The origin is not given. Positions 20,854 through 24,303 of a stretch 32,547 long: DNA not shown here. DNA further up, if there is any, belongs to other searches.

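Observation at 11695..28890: Compact DPA/Emb arabinan cluster with non-canonical partners: candidate undescribed envelope glycoconjugate pathway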

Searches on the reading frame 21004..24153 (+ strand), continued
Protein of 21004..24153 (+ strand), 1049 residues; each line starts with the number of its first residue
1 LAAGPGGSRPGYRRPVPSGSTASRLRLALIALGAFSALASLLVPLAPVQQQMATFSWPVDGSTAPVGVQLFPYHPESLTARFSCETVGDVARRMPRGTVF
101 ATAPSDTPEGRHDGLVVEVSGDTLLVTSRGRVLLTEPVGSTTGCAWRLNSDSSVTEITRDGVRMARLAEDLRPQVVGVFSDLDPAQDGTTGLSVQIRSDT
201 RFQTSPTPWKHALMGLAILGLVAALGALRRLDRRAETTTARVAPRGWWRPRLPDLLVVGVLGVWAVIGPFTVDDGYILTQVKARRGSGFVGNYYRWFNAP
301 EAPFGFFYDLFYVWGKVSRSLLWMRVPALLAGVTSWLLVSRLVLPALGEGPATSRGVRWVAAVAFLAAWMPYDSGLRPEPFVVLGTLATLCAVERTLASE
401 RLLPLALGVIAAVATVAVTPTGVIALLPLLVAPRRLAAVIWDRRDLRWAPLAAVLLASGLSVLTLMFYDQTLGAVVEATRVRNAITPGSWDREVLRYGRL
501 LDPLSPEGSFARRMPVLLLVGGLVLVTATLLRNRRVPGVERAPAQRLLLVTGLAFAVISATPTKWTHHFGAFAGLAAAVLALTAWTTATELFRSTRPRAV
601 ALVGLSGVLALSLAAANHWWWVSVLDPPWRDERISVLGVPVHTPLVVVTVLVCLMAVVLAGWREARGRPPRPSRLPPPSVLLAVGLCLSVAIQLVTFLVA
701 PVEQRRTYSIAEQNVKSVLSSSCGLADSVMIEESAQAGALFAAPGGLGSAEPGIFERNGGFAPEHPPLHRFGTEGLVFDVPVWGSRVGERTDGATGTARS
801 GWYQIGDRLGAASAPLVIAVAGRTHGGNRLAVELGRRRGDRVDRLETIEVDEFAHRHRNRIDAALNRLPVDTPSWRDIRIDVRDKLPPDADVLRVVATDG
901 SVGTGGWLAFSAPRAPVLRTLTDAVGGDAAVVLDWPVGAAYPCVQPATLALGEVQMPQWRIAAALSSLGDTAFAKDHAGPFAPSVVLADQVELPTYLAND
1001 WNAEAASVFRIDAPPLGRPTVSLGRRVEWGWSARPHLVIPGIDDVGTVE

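Call 19: find_encoding_contigs(protein=P0008, flank=10000, max_places=3)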
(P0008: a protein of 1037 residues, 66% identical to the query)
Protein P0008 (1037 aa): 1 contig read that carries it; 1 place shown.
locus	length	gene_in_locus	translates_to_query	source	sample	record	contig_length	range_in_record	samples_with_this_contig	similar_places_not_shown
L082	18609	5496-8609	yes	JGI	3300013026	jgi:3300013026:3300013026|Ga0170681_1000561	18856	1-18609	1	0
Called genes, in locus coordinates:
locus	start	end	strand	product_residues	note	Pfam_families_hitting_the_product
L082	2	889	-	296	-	?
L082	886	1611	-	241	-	-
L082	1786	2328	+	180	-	-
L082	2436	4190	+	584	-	PF13859:BNR_3 (faint), PF24316:Tli3 (faint), PF21471:Reelin_subrepeat-B (faint), PF02012:BNR (faint), PF13088:BNR_2 (weak)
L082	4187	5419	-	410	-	PF00067:p450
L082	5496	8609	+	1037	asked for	PF17689:Arabino_trans_N, PF04602:Arabinose_trans, PF14896:Arabino_trans_C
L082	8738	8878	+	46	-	-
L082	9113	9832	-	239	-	PF10517:DM13 (weak)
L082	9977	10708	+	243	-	PF03358:FMN_red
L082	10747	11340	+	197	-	PF07638:Sigma70_ECF (faint), PF04542:Sigma70_r2, PF08281:Sigma70_r4_2, PF04545:Sigma70_r4 (weak)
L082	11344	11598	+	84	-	PF13490:zf-HC2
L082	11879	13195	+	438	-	PF00930:DPPIV_N (faint), PF26550:Tricorn_2nd (weak), PF26549:Tricorn_N, PF07676:PD40, PF26549:Tricorn_N (weak), PF07676:PD40 (weak), PF26549:Tricorn_N, PF00353:HemolysinCabind, +1 more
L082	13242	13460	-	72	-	PF20068:Amphi-Trp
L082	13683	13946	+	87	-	PF13473:Cupredoxin_1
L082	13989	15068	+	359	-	PF02812:ELFV_dehydrog_N, PF00208:ELFV_dehydrog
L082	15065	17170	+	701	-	PF00676:E1_dh, PF02775:TPP_enzyme_C (faint), PF02779:Transket_pyr, PF02780:Transketolase_C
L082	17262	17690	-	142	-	-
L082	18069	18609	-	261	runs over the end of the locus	?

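Call 21: find_encoding_contigs(protein=P0010, flank=10000, max_places=2)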
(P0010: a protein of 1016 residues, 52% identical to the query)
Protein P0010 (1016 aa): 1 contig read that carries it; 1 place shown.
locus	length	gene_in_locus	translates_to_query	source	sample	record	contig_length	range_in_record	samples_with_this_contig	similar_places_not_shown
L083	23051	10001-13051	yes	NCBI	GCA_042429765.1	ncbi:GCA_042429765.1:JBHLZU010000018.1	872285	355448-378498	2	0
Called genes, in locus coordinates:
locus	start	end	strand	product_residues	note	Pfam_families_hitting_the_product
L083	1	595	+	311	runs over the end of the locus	PF00535:Glycos_transf_2, PF13641:Glyco_tranf_2_3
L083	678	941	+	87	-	-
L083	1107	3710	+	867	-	PF17689:Arabino_trans_N, PF04602:Arabinose_trans, PF14896:Arabino_trans_C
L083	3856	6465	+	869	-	PF17689:Arabino_trans_N, PF04602:Arabinose_trans, PF14896:Arabino_trans_C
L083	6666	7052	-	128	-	PF04138:GtrA_DPMS_TM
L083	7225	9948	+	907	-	PF17689:Arabino_trans_N, PF04602:Arabinose_trans, PF14896:Arabino_trans_C (weak)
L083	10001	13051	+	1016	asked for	PF17689:Arabino_trans_N, PF04602:Arabinose_trans, PF14896:Arabino_trans_C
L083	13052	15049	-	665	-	PF12250:AftA_N, PF12249:AftA_C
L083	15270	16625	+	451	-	PF01565:FAD_binding_4, PF04030:ALO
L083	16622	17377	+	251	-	PF23441:SDR (weak), PF00106:adh_short, PF08659:KR, PF13561:adh_short_C2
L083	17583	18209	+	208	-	PF20128:DUF6518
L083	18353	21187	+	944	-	PF07995:GSDH, PF00801:PKD, PF17803:Cadherin_4 (faint), PF18911:PKD_4, PF08310:LGFP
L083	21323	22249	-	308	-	PF01040:UbiA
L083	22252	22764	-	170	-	PF01569:PAP2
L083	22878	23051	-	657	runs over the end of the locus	PF17994:Glft2_N, PF13641:Glyco_tranf_2_3, PF19320:GlfT2_domain3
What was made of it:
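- The closest cultured Emb homologue (Allokutzneria, 51%) lies in a canonical AG locus (call 21).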

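Call 22: find_encoding_contigs(protein=P0062, flank=10000, max_places=2)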
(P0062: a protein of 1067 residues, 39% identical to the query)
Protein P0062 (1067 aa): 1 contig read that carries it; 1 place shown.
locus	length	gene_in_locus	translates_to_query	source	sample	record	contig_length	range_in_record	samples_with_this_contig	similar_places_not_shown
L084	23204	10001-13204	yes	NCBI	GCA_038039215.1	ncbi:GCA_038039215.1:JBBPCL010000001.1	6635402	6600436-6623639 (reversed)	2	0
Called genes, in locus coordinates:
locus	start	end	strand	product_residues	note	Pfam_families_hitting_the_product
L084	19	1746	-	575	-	-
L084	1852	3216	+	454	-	PF01565:FAD_binding_4, PF04030:ALO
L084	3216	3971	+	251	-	PF00106:adh_short, PF13561:adh_short_C2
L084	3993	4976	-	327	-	-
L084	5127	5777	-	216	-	PF00881:Nitroreductase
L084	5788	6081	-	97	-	-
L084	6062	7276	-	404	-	-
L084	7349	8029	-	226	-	-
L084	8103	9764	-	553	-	PF01757:Acyl_transf_3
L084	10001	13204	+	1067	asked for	PF17689:Arabino_trans_N, PF04602:Arabinose_trans, PF14896:Arabino_trans_C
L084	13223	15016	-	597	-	PF26371:AftB_C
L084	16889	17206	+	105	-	PF19320:GlfT2_domain3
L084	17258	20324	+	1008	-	PF17689:Arabino_trans_N, PF04602:Arabinose_trans, PF14896:Arabino_trans_C (faint)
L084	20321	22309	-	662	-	PF17994:Glft2_N, PF13641:Glyco_tranf_2_3, PF19320:GlfT2_domain3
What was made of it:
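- On Classical arabinogalactan/LAM locus: They are present in Allokutzneria L083 and Pseudonocardia L084 (calls 21, 22).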

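Call 55: search_solved_structures(query=window:21004-24153:+, max_evalue=1e-10, show_alignments=1)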
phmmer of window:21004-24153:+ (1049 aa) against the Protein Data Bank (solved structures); distinct sequences matched with E-value up to 1e-10: 10.
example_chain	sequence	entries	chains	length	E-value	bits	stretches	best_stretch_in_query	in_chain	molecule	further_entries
7bve_A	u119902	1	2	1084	5.5e-143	481.6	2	18-794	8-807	Integral membrane indolylacetylinositol arabinosyltransferase EmbC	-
7bvh_A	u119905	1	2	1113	7.9e-143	481.1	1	18-1033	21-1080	Integral membrane indolylacetylinositol arabinosyltransferase EmbC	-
7bwr_A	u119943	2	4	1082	1.2e-138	467.3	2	26-767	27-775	Integral membrane indolylacetylinositol arabinosyltransferase EmbB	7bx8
7bvc_B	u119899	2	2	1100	1.3e-138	467.1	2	26-767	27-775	Integral membrane indolylacetylinositol arabinosyltransferase EmbB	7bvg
6x0o_A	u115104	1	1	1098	1.3e-138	467.1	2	26-767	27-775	Integral membrane indolylacetylinositol arabinosyltransferase EmbB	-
7bvf_B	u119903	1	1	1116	1.6e-123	417.2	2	26-770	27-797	Probable arabinosyltransferase B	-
7bvf_A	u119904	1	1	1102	4.9e-117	395.7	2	25-747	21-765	Probable arabinosyltransferase A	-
7bvc_A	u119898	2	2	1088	2.8e-115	389.9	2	25-762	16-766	Integral membrane indolylacetylinositol arabinosyltransferase EmbA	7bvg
3pty_A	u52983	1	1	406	1.4e-17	66.4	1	695-1013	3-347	Arabinosyltransferase C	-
3byw_A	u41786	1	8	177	1.1e-11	46.9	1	46-212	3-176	Putative arabinofuranosyltransferase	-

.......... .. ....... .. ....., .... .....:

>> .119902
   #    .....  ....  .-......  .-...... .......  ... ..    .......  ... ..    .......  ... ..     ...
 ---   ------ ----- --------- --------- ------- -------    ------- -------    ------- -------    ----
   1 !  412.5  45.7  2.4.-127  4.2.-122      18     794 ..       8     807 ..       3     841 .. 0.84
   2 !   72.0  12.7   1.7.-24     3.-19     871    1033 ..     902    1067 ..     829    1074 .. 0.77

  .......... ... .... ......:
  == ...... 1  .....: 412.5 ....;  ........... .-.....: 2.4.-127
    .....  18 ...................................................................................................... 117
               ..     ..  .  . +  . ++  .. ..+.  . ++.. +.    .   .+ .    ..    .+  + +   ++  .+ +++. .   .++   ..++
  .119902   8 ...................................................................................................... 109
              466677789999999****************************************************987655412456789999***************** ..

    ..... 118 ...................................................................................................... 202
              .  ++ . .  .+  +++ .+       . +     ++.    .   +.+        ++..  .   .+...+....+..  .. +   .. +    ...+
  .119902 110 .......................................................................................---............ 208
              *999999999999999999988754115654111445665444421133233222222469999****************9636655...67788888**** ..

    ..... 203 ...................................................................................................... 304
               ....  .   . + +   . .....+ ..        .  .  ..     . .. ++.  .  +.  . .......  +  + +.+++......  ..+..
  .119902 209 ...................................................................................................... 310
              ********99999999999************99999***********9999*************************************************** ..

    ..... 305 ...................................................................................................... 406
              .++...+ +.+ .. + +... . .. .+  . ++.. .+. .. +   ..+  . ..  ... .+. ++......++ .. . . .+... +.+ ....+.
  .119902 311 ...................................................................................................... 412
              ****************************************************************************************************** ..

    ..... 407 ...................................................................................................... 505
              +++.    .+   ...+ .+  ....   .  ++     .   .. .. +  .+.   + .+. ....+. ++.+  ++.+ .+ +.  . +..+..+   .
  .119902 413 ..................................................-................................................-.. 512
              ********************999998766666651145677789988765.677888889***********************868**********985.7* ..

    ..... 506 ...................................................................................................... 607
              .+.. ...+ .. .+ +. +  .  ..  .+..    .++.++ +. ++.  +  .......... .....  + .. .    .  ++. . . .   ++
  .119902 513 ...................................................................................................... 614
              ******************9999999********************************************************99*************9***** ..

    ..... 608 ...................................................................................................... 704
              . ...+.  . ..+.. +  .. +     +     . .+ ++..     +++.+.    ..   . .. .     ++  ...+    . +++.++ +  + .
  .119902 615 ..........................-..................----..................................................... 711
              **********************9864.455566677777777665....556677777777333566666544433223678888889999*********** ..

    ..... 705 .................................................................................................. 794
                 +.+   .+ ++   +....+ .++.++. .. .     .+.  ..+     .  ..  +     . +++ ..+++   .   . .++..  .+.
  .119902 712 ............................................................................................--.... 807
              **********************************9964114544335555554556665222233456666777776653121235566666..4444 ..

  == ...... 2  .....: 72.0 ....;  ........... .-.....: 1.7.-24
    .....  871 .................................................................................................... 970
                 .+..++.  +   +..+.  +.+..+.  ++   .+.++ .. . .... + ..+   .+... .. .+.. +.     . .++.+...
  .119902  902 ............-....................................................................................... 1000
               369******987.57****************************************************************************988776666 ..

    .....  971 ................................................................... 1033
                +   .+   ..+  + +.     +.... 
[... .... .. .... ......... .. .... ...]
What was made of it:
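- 21004..24153 (+): Single Emb-type (GT53) arabinofuranosyltransferase. EmbC 7bve/7bvh 481 bits; DDGY motif aligned (call 55).
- On Emb arabinosyltransferases (GT53): '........' aligns to '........' of EmbC (call 55). 3pty EmbC C-terminal domain, E 1e-17 (call 55).
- Checked: It gives a full-length match to EmbC 7bve, with DDGY kept (call 55).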

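Call 73: search_protein_families(library=pfam, proteins=[L081:5247-6272:-, L081:4311-4820:-], max_evalue=0.01)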
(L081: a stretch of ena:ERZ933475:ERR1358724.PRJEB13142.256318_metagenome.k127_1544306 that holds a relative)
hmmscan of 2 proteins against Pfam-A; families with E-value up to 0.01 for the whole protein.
L081:5247-6272:- (341 aa): 0 families

L081:4311-4820:- (169 aa): 0 families
